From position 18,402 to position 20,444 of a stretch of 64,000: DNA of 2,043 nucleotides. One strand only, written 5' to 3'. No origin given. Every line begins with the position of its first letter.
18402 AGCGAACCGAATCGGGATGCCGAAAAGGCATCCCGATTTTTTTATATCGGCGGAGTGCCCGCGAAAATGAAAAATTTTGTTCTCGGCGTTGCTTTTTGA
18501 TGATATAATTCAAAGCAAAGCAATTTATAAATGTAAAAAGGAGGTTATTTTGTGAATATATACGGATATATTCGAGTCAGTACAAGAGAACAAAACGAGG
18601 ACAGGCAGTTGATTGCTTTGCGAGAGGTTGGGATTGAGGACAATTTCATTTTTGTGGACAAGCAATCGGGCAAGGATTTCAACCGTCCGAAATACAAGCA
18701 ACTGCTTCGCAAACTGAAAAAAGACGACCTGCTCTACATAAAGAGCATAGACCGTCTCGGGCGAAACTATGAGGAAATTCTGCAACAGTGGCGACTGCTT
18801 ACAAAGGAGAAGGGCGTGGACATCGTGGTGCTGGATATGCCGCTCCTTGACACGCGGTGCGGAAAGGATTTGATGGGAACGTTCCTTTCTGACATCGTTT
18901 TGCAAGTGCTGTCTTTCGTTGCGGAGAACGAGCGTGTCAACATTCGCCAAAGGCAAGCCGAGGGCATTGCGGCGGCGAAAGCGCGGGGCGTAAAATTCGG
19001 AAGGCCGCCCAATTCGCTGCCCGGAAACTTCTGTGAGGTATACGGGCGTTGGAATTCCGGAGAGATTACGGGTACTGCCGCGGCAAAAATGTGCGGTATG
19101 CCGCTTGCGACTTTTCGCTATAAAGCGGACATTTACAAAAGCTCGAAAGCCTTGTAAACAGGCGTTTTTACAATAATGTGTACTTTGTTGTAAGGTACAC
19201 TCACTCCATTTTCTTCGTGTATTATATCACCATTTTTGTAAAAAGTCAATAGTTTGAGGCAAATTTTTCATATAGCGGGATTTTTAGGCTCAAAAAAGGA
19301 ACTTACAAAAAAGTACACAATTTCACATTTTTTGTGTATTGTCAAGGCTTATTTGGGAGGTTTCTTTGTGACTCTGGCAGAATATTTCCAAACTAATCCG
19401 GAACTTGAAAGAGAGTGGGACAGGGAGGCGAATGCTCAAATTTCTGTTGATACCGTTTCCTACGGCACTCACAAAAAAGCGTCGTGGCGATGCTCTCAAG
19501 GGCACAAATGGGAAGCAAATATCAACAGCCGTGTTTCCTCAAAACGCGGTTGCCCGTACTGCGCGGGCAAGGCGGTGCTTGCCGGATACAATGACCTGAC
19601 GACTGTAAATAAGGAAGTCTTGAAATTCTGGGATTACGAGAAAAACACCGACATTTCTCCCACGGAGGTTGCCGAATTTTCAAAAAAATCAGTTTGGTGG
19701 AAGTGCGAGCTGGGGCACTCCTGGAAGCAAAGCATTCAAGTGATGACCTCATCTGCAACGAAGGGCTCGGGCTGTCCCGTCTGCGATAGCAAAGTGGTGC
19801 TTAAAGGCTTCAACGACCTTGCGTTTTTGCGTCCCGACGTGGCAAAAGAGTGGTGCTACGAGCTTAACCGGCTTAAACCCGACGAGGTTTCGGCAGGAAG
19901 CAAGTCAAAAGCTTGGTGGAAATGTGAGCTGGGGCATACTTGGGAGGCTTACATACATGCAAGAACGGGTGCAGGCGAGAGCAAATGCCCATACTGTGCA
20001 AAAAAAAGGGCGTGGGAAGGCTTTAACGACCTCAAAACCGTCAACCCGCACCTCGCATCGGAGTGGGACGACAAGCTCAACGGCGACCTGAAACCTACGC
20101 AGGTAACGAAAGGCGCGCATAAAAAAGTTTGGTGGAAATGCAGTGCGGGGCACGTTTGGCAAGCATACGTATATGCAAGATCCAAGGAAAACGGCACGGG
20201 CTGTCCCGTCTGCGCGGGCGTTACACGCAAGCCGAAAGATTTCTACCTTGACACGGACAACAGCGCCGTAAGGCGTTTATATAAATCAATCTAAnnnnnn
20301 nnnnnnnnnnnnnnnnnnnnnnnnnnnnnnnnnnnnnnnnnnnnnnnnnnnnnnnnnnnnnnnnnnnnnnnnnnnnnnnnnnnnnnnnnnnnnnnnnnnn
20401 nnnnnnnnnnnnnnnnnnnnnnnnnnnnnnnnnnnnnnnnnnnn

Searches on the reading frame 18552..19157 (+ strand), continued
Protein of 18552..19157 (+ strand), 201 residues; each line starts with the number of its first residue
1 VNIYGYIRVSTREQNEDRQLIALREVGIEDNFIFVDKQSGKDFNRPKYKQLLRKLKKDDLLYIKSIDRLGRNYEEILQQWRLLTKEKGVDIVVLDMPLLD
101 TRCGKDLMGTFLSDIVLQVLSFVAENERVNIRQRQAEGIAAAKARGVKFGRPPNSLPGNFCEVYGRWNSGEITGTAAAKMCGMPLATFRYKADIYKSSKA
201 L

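Call 38: search_solved_structures(query=window:18552-19157:+, max_evalue=0.001, show_alignments=2)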
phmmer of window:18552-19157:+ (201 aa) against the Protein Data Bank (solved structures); distinct sequences matched with E-value up to 0.001: 16.
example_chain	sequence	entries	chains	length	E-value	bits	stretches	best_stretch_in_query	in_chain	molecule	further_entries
2r0q_C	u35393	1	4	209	1.1e-29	106.6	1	3-153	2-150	Putative transposon Tn552 DNA-invertase bin3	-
5c31_A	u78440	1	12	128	1.7e-22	83.2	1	3-128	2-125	Sin, putative plasmid resolvase dimer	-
5c32_B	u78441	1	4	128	2.2e-22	82.9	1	3-128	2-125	Putative transposon Tn552 DNA-invertase bin3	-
5c34_B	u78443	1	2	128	8.1e-22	81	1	3-128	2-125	Putative transposon Tn552 DNA-invertase bin3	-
5c35_A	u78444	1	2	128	1.6e-21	80.1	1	3-128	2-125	Recombinase Sin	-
3pkz_A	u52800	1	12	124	5.8e-21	78.2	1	3-127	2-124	Recombinase Sin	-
2gm4_A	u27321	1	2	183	6.9e-21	78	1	1-152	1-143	Transposon gamma-delta resolvase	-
1zr2_A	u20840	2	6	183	8.6e-21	77.7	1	1-152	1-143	Transposon gamma-delta resolvase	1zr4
5cy1_A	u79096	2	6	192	3.3e-20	75.8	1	1-152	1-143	Transposon Tn3 resolvase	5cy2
1gdt_A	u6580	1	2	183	1.6e-19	73.5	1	1-152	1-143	PROTEIN (GAMMA DELTA RESOLVASE)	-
1gdr_A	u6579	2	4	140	9.7e-18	67.7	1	1-149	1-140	GAMMA DELTA-RESOLVASE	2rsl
4m6f_A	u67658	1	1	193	4.7e-17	65.5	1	3-157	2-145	DNA-invertase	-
3uj3_X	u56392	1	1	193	7.6e-17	64.8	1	3-178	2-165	DNA-invertase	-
2gm5_A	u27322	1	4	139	8.9e-16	61.3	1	3-140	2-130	Transposon gamma-delta resolvase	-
1ght_A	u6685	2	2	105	6.4e-14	55.3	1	1-95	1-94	TRANSPOSON GAMMA-DELTA RESOLVASE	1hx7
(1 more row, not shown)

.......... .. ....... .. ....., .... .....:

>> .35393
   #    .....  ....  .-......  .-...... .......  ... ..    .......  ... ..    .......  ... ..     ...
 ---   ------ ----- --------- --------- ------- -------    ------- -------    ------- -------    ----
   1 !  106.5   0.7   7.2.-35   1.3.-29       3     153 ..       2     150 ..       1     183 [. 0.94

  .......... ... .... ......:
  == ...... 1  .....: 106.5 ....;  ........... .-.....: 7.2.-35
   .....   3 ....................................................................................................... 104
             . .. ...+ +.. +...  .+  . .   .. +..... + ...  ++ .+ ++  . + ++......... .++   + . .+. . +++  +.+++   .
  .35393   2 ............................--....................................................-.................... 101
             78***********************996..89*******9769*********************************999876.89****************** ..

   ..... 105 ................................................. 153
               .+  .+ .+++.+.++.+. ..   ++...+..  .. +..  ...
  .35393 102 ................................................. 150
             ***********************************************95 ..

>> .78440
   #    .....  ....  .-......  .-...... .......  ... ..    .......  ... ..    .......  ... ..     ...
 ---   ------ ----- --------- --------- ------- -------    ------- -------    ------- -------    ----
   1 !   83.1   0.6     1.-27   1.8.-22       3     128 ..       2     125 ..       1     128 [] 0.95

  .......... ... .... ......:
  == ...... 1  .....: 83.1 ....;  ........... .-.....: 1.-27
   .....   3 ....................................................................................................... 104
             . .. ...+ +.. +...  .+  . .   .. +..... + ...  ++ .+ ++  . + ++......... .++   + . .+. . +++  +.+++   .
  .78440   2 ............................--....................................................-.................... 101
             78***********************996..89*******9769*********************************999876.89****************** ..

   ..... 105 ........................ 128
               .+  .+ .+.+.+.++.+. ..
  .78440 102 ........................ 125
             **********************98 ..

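Call 62: search_protein_families(library=padloc, proteins=[window:18552-19157:+], max_evalue=0.001)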
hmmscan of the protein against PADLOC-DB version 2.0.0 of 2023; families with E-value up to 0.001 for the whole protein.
window:18552-19157:+ (201 aa): 0 families

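Call 64: find_encoding_contigs(protein=P0083, flank=1500, max_places=10)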
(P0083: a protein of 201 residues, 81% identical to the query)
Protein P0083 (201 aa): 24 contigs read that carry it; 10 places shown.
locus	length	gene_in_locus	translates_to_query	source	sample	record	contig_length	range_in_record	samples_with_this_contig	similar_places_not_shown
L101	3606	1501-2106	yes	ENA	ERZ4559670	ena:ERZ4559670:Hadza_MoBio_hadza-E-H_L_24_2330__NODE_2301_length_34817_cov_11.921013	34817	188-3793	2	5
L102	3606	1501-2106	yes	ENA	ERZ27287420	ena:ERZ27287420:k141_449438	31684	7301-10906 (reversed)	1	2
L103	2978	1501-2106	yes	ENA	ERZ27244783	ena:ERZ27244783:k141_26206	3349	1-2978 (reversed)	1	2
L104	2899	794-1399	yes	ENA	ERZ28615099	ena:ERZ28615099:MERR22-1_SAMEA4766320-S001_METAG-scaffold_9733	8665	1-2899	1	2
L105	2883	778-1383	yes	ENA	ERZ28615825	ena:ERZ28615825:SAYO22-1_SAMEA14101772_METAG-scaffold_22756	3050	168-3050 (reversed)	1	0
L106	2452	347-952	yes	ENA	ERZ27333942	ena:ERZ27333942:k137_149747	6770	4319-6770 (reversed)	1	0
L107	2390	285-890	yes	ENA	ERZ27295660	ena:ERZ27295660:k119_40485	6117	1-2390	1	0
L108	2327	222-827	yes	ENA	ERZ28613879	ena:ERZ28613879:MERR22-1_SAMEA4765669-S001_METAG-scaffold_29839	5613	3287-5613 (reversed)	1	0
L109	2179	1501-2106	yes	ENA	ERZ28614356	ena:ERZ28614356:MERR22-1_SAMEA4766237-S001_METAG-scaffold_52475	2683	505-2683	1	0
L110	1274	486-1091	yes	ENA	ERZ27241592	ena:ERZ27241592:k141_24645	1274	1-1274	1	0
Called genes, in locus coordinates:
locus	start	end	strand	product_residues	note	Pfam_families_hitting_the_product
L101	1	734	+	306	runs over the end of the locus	?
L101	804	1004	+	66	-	PF12728:HTH_17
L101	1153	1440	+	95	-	-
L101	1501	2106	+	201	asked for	PF00239:Resolvase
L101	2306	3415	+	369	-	PF00145:DNA_methylase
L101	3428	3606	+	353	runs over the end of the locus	PF09565:RE_NgoFVII, PF20731:RE_NgoFVII_C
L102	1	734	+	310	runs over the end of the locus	-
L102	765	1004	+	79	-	PF12728:HTH_17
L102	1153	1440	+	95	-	-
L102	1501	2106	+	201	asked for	PF00239:Resolvase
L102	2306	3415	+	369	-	PF00145:DNA_methylase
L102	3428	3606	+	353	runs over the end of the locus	PF09565:RE_NgoFVII, PF20731:RE_NgoFVII_C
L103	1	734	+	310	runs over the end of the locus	-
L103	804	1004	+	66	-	PF12728:HTH_17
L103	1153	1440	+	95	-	-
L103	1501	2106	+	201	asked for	PF00239:Resolvase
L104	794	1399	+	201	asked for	PF00239:Resolvase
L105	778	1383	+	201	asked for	PF00239:Resolvase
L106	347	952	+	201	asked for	PF00239:Resolvase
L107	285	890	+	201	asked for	PF00239:Resolvase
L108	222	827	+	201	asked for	PF00239:Resolvase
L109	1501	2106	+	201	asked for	PF00239:Resolvase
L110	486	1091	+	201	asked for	PF00239:Resolvase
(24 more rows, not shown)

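Call 65: find_encoding_contigs(protein=P0023, flank=1500, max_places=10)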
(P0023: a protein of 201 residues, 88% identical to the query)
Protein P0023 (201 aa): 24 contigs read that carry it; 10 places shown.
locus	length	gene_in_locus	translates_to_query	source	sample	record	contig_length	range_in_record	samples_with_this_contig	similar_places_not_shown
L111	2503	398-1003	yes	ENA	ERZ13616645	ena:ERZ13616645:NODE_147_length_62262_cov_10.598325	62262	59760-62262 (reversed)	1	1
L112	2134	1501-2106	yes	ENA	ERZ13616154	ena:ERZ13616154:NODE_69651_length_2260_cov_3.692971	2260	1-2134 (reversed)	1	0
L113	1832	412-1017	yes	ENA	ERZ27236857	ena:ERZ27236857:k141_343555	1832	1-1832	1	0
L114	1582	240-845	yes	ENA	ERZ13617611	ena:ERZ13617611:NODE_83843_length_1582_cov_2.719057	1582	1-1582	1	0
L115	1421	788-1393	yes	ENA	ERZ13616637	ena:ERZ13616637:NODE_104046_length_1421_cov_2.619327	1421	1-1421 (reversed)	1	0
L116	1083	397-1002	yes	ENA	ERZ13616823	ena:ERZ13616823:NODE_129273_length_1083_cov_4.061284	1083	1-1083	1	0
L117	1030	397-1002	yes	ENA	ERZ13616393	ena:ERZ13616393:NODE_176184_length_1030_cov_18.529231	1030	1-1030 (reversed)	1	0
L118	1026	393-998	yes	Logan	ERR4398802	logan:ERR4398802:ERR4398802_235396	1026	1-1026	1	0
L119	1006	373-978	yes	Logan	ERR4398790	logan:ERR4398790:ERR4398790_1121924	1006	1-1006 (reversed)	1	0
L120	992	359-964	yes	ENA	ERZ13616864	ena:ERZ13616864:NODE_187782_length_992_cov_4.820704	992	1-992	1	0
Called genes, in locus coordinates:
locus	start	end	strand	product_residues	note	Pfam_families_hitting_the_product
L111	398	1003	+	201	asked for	PF00239:Resolvase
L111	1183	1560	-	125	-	PF02687:FtsX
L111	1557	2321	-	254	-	PF00005:ABC_tran, PF13304:AAA_21 (faint)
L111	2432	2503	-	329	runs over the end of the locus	PF02518:HATPase_c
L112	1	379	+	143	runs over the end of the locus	-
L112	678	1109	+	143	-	-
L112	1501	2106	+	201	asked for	PF00239:Resolvase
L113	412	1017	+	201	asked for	PF00239:Resolvase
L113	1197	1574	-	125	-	PF02687:FtsX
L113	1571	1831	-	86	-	?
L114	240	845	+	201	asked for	PF00239:Resolvase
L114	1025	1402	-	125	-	PF02687:FtsX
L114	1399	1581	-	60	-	?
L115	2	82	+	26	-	?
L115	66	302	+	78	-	-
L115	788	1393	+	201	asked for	PF00239:Resolvase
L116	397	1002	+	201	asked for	PF00239:Resolvase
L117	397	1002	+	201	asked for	PF00239:Resolvase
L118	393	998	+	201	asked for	PF00239:Resolvase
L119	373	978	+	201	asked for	PF00239:Resolvase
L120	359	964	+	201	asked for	PF00239:Resolvase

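Call 78: find_related_loci(query=window:18552-19157:+, collection=viral_contigs, flank=2500)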
Query window:18552-19157:+ (201 aa) in viral_contigs; peptide patterns used: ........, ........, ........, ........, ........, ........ (x = any residue, [..] = any of these).
209 stretches matched a pattern; 209 encode a relative of the query (tblastn E <= 1e-3); the best 80 are kept; 80 distinct loci.
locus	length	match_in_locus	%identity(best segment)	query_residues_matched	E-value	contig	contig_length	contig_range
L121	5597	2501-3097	81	3-201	2e-109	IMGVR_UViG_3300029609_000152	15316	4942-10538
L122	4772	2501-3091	80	3-199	4e-107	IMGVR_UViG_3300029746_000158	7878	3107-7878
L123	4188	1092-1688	78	3-201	2e-106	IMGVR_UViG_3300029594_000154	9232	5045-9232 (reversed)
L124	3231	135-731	78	3-201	6e-107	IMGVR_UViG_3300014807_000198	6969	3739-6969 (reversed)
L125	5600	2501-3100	76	2-201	7e-104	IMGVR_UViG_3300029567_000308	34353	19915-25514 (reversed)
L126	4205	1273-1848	76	3-194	2e-100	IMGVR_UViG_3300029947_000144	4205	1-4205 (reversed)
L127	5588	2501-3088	74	1-196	3e-99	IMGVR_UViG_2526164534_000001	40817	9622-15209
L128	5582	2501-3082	73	3-196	6e-97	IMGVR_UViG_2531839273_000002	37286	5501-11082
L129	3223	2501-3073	77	2-192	4e-97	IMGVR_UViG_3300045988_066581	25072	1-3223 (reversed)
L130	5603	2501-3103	78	1-201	3e-96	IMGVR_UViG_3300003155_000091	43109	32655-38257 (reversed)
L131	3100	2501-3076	76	1-192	8e-96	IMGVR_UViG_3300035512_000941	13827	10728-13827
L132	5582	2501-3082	71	3-196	1e-92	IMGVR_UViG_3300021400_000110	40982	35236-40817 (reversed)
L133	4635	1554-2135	70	3-196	3e-92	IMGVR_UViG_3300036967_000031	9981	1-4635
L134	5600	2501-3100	71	1-200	6e-91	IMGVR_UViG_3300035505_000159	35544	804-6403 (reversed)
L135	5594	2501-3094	71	4-201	3e-89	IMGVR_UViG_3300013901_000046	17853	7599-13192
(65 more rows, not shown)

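Call 81: predict_structure(alignment_id=A4)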
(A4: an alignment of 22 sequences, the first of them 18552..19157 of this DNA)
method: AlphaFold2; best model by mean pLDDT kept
length: 201 residues; sequences in the alignment: 22
mean_pLDDT: 64.0   pTM: 0.48
mean pLDDT of the five models: 64.0, 62.8, 61.3, 56.2, 50.5
residues with pLDDT >= 90: 12; 70-90: 73; 50-70: 61; < 50: 55
segments of 3 or more residues with pLDDT < 50: 66-71, 96-129, 145-153
pLDDT, mean of each block of 10 residues (from residue 1): 77 63 74 78 74 82 56 58 70 48 32 41 45 53 45 65 92 88 73 69 38
secondary structure, 60 per line:
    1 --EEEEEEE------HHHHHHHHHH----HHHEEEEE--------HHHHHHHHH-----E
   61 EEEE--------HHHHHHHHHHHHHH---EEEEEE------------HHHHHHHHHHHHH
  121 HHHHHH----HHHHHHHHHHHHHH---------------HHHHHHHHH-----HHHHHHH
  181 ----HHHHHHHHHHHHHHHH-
elements in order: E3-9 H16-25 E33-37 H46-54 E60-64 H73-86 E90-95 H108-126 H131-144 H160-168 H174-180 H185-200

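Call 83: fold_search(model_id=the predicted structure, library=pdb)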
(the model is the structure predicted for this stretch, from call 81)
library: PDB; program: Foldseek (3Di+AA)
matches with E <= 10: 1168; with E <= 0.001: 27
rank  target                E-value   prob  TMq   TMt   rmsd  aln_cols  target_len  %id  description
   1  2r0q_C                8.3e-10  1.00  0.39  0.41  24.0       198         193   33  Crystal structure of a serine recombinase- DNA regulatory complex (released 2008-04-01)
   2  1zr2_A                1.4e-09  1.00  0.44  0.48  15.7       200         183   32  Structure of a Synaptic gamma-delta Resolvase Tetramer Covalently Linked to two Cleaved DNAs (released 2005-08-30)
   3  2r0q_D                1.5e-09  1.00  0.37  0.39  19.8       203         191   30  Crystal structure of a serine recombinase- DNA regulatory complex (released 2008-04-01)
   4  1gdt_A                2.7e-09  1.00  0.41  0.45  17.7       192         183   31  CRYSTAL STRUCTURE OF A SITE-SPECIFIC RECOMBINASE, GAMMA-DELTA RESOLVASE COMPLEXED WITH A 34 BP CLEAVAGE SITE (released 1996-04-03)
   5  2gm4_A                4.2e-09  1.00  0.42  0.46  16.4       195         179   32  An activated, tetrameric gamma-delta resolvase: Hin chimaera bound to cleaved DNA (released 2006-06-27)
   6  5cy1_B                4.4e-09  1.00  0.39  0.44  20.1       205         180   31  Tn3 resolvase - site III complex crystal form I (released 2017-01-11)
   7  1zr2_B                6.0e-09  1.00  0.41  0.44  16.9       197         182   33  Structure of a Synaptic gamma-delta Resolvase Tetramer Covalently Linked to two Cleaved DNAs (released 2005-08-30)
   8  5cy1_A                2.1e-08  1.00  0.41  0.45  15.9       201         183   30  Tn3 resolvase - site III complex crystal form I (released 2017-01-11)
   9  2gm4_B                2.4e-08  1.00  0.42  0.47  16.5       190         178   33  An activated, tetrameric gamma-delta resolvase: Hin chimaera bound to cleaved DNA (released 2006-06-27)
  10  5cy2_E                2.4e-08  1.00  0.40  0.45  16.5       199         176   25  Tn3 resolvase - site III complex crystal form II (released 2017-01-11)
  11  5cy2_A                4.1e-08  1.00  0.42  0.47  15.9       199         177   29  Tn3 resolvase - site III complex crystal form II (released 2017-01-11)
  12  5c31_C                6.3e-08  1.00  0.42  0.65  10.8       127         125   40  Constitutively active Sin recombinase catalytic domain reveals two rotational intermediates (released 2016-12-21)
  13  3pkz_A                7.6e-08  1.00  0.42  0.65  10.7       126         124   38  Structural basis for catalytic activation of a serine recombinase (released 2011-06-15)
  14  5c31_A                1.0e-07  1.00  0.42  0.64  11.8       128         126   40  Constitutively active Sin recombinase catalytic domain reveals two rotational intermediates (released 2016-12-21)
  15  5c34_C                1.2e-07  1.00  0.42  0.65  10.6       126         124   38  Constitutively active Sin recombinase cataltyic domain - I100T/Q115R (released 2016-12-21)
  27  3uj3                  3.0e-04  1.00  0.36  0.54  12.1       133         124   32  Crystal Structure of the synaptic tetramer of the G-Segment Invertase (Gin) (released 2012-12-05)
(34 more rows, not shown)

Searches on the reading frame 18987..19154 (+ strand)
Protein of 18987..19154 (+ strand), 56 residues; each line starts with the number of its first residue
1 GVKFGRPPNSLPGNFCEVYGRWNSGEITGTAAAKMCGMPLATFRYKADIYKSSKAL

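Call 71: search_protein_families(library=pfam, proteins=[window:18987-19154:+], max_evalue=10)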
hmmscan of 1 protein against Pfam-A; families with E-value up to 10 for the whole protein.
seq(56 aa): 1 family
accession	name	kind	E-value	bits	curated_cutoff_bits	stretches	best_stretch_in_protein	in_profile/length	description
PF03683.19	UPF0175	-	0.25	11.5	27.9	1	24-45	31-52/75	Uncharacterised protein family (UPF0175)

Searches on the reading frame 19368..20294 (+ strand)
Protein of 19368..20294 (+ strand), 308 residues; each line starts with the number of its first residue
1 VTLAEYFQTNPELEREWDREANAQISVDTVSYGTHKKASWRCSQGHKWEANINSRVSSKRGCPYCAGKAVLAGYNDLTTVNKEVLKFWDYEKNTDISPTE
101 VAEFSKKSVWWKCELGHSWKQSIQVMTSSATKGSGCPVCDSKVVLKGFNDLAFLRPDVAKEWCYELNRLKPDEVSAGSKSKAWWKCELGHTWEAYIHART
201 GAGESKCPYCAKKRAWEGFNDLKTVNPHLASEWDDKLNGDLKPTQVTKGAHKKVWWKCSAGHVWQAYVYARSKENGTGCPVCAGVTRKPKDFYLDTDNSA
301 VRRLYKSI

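Call 5: search_protein_families(library=pfam, proteins=[window:19368-20294:+], max_evalue=0.01)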
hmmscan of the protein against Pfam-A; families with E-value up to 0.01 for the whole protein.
window:19368-20294:+ (308 aa): 4 families
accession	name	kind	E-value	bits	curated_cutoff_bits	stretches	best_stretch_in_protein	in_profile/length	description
PF14311.12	DUF4379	-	1.7e-72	239.9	24.5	4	229-284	1-55/56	Probable Treble clef zinc finger domain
PF09723.15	Zn_ribbon_8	-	3.2e-05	24.3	34.4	0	41-69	7-36/41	Zinc ribbon domain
PF22799.2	PIR1-like_C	-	7.7e-05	23.8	27.6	0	250-268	46-64/74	Cell wall mannoprotein PIR1-like, C-terminal domain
PF05605.18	zf-Di19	-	0.00015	22.4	27.5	0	206-213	4-11/54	Drought induced 19 protein (Di19), zinc-binding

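Call 6: search_protein_families(library=ncbifam, proteins=[window:19368-20294:+], max_evalue=0.01)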
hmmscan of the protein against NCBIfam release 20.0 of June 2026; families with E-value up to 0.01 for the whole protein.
window:19368-20294:+ (308 aa): 2 families
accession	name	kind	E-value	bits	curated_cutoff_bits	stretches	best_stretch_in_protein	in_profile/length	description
NF001607.0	PRK00398.1-4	equivalog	0.0011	18.6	89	0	37-69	7-38/53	DNA-directed RNA polymerase subunit P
NF040506.1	PG0870_Nterm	domain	0.0025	17.9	50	0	57-78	9-30/56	PG0870-related protein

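Call 40: find_encoding_contigs(protein=window:19368-20294:+, flank=2500, max_places=10)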
Protein window:19368-20294:+ (308 aa): 1 contig read that carries it; 1 place shown.
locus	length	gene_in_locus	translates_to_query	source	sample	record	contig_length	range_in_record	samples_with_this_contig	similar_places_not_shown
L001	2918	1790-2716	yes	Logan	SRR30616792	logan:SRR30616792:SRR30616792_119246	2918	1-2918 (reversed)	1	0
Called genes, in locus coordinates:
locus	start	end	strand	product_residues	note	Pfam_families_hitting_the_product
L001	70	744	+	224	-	-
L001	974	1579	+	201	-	PF00239:Resolvase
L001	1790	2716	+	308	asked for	PF14311:DUF4379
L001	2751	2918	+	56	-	?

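Call 62: search_protein_families(library=padloc, proteins=[window:19368-20294:+], max_evalue=0.001)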
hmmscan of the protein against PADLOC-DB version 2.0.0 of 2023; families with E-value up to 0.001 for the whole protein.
window:19368-20294:+ (308 aa): 0 families
